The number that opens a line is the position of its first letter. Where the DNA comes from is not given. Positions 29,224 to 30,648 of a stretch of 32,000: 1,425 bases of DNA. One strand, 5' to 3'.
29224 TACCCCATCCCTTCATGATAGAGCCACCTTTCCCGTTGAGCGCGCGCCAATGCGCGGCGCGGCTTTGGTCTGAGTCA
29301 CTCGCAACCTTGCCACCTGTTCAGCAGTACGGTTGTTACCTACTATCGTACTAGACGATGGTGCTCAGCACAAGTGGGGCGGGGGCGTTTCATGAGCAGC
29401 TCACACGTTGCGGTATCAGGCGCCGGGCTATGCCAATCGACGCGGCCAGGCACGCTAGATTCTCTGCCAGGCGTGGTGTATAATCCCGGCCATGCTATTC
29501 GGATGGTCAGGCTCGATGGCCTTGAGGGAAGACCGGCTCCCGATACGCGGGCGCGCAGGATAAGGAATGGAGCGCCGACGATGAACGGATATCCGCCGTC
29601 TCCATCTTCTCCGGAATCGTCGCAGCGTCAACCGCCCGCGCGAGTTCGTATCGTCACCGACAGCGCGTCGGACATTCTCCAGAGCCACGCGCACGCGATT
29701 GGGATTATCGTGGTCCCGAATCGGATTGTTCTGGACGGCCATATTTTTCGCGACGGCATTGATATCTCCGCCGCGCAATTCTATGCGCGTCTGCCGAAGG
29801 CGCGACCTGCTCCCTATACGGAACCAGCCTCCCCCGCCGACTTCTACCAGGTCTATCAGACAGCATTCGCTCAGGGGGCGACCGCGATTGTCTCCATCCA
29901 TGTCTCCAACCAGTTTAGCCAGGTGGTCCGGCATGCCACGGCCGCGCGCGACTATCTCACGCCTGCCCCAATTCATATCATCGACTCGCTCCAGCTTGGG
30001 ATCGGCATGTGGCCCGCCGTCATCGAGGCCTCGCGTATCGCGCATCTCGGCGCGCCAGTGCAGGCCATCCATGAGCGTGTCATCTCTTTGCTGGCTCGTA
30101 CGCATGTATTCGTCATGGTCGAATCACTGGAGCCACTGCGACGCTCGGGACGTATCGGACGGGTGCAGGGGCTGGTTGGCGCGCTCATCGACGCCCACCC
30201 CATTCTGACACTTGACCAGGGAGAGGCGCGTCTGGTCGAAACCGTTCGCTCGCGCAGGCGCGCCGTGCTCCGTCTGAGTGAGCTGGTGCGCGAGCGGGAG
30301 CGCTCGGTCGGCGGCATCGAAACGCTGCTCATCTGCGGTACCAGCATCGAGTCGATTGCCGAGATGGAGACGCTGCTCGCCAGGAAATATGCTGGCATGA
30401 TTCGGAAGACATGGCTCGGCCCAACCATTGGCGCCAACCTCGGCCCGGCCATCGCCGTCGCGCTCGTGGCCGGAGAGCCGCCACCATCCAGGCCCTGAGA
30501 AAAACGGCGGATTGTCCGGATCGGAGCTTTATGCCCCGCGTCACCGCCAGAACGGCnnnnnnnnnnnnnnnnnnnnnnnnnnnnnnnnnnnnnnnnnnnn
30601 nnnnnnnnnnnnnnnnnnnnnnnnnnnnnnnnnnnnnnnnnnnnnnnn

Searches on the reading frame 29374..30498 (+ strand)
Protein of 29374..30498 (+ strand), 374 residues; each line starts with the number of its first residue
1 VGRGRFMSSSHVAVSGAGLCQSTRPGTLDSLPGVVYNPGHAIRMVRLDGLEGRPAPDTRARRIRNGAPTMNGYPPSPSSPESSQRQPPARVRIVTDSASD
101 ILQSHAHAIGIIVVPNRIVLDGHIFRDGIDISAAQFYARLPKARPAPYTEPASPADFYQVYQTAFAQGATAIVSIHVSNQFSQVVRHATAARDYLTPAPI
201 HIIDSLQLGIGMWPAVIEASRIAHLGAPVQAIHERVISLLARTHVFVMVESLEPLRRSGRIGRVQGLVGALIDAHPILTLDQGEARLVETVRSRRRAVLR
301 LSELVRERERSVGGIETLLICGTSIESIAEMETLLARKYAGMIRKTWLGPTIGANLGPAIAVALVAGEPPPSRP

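Call 61: search_protein_families(library=pfam, proteins=[window:29374-30498:+], max_evalue=0.001)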
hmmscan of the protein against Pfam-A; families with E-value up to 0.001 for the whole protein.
window:29374-30498:+ (374 aa): 1 family
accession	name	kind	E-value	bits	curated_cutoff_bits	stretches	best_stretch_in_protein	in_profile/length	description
PF02645.21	DegV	-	2.3e-57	194.9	27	1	91-365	2-278/280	Uncharacterised protein, DegV family COG1307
